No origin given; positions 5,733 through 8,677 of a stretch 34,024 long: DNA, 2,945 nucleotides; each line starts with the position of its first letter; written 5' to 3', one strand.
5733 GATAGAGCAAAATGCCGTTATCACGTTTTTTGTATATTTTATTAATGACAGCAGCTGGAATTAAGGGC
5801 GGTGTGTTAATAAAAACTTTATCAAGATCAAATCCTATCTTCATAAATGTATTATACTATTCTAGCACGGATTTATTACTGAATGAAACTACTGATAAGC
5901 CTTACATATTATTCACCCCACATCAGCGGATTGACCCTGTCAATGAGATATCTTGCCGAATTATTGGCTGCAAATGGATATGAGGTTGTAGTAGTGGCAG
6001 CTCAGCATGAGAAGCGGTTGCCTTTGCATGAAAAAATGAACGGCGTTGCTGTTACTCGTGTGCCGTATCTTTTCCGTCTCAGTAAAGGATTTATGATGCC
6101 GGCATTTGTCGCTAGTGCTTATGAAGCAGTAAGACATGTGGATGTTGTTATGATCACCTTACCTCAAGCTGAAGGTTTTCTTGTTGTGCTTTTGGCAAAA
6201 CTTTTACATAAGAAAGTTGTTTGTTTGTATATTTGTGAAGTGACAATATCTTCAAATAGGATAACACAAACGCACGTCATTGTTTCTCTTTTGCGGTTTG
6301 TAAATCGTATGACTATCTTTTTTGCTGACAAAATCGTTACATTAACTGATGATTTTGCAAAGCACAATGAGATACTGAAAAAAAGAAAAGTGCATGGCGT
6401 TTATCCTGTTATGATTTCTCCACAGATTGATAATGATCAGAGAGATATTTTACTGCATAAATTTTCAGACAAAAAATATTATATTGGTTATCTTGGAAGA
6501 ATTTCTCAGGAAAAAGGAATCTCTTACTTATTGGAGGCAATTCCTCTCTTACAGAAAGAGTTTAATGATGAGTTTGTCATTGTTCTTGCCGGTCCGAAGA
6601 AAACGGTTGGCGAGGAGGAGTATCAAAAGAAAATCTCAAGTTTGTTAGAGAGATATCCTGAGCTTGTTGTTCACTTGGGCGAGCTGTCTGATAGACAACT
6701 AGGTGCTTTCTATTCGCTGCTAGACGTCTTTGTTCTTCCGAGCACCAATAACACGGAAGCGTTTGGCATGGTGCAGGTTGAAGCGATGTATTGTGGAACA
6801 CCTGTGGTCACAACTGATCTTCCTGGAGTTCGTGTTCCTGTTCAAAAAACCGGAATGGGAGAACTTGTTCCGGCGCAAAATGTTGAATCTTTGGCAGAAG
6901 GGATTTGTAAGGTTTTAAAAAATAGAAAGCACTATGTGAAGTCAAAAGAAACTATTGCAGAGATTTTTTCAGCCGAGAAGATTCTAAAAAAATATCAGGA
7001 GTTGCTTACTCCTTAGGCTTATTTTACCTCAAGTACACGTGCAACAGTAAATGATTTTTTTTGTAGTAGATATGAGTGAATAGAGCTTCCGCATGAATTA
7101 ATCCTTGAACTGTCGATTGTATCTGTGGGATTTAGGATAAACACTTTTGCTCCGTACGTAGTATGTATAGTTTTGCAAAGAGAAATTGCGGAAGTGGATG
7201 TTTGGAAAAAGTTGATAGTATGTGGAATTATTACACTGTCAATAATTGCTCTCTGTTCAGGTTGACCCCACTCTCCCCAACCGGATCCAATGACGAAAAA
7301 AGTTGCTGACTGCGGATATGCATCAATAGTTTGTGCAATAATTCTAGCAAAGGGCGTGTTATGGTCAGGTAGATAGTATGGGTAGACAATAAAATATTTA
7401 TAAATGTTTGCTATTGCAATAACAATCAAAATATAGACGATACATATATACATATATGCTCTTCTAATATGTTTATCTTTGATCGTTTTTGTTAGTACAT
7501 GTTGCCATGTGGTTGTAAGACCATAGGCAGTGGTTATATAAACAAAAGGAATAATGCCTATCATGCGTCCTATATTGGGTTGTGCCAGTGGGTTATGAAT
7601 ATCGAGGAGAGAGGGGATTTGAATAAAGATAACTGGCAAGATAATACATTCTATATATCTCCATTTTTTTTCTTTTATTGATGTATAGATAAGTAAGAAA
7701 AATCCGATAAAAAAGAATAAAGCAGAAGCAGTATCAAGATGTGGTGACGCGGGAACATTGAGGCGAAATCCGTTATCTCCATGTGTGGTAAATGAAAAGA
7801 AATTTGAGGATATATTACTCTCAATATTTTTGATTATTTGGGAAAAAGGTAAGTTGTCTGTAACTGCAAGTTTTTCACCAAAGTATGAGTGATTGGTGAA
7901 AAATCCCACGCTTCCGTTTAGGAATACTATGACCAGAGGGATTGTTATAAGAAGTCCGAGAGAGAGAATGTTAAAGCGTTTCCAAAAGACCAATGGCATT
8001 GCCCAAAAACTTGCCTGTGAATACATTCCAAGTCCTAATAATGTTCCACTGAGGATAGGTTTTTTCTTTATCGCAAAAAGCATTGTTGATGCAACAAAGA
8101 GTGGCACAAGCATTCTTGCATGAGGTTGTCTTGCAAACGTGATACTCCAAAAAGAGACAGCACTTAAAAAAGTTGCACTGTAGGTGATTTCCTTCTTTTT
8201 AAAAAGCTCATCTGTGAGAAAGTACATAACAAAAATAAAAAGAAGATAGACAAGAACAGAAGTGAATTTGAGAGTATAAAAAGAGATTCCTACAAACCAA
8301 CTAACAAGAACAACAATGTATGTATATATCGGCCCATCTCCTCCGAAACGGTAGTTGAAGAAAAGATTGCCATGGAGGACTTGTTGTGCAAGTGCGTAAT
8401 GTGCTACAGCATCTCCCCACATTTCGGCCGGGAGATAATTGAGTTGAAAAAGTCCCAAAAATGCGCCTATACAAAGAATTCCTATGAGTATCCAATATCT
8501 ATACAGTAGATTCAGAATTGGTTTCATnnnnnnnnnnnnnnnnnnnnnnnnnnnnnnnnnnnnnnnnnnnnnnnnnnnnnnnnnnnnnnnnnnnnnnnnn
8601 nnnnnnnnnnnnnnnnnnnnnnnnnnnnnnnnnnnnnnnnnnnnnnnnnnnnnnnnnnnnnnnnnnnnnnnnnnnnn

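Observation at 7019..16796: Nine-gene, gap-free minus-strand array joins PilN/PilO, an LPXTG stalk protein, three GT-C glycosyltransferases, a cyclase-fold hydrolase and a flavoprotein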

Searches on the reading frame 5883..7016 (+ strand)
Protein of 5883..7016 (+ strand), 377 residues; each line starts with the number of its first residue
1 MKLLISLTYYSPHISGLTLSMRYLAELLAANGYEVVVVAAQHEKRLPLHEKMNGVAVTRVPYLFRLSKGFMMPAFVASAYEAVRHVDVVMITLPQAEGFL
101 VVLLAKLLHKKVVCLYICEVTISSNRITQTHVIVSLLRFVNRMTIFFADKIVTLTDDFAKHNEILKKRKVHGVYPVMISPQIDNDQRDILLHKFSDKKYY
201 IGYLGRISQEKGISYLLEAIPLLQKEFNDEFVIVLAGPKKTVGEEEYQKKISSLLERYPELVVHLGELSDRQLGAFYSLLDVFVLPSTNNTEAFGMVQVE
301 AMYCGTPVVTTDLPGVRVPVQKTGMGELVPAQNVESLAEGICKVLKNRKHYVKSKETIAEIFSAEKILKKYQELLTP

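Call 6: search_protein_families(library=pfam, proteins=[window:5883-7016:+], max_evalue=0.001)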
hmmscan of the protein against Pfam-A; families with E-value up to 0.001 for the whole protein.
window:5883-7016:+ (377 aa): 5 families
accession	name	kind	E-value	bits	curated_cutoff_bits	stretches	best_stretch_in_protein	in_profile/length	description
PF00534.26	Glycos_transf_1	-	3.1e-35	121.7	26.4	1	193-356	10-167/172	Glycosyl transferases group 1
PF13692.12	Glyco_trans_1_4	-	1.8e-29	103.3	27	1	200-347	3-142/142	Glycosyl transferases group 1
PF13579.12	Glyco_trans_4_4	-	4.7e-11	43.7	29.7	1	16-160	2-140/158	Glycosyl transferase 4-like domain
PF20706.3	GT4-conflict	-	6.9e-09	35.6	26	1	171-323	170-323/385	Family 4 Glycosyltransferase in conflict systems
PF13439.12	Glyco_transf_4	-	2.1e-08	34.8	28.5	1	15-116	2-103/170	Glycosyltransferase Family 4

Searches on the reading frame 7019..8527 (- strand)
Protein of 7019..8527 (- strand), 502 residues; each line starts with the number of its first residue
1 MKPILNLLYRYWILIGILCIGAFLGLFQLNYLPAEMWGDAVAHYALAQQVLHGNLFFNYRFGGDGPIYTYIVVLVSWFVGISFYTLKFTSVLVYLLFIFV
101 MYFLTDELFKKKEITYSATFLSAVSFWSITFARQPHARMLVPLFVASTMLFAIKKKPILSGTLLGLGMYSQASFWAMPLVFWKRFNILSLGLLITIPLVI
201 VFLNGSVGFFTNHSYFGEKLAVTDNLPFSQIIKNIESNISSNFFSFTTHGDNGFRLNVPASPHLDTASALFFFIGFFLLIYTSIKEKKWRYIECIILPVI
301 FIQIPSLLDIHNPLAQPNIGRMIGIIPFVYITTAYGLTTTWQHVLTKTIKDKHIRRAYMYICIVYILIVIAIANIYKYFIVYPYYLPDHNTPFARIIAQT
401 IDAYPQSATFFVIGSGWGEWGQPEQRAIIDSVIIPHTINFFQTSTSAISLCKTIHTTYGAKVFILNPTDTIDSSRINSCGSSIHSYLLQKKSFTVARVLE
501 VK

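Call 4: search_protein_families(library=pfam, proteins=[window:7019-8527:-], max_evalue=0.1)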
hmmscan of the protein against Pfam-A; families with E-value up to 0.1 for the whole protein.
window:7019-8527:- (502 aa): 0 families

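Call 5: search_protein_families(library=ncbifam, proteins=[window:7019-8527:-], max_evalue=0.01)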
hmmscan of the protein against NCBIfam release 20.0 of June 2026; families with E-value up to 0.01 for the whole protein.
window:7019-8527:- (502 aa): 0 families

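Call 9: search_solved_structures(query=window:7019-8527:-, max_evalue=1)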
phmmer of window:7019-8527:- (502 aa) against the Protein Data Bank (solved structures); distinct sequences matched with E-value up to 1: 1.
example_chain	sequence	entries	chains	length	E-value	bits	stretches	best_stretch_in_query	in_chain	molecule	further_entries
6x3b_A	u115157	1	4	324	0.99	11.2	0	398-475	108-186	GDP-6-deoxy-D-mannose reductase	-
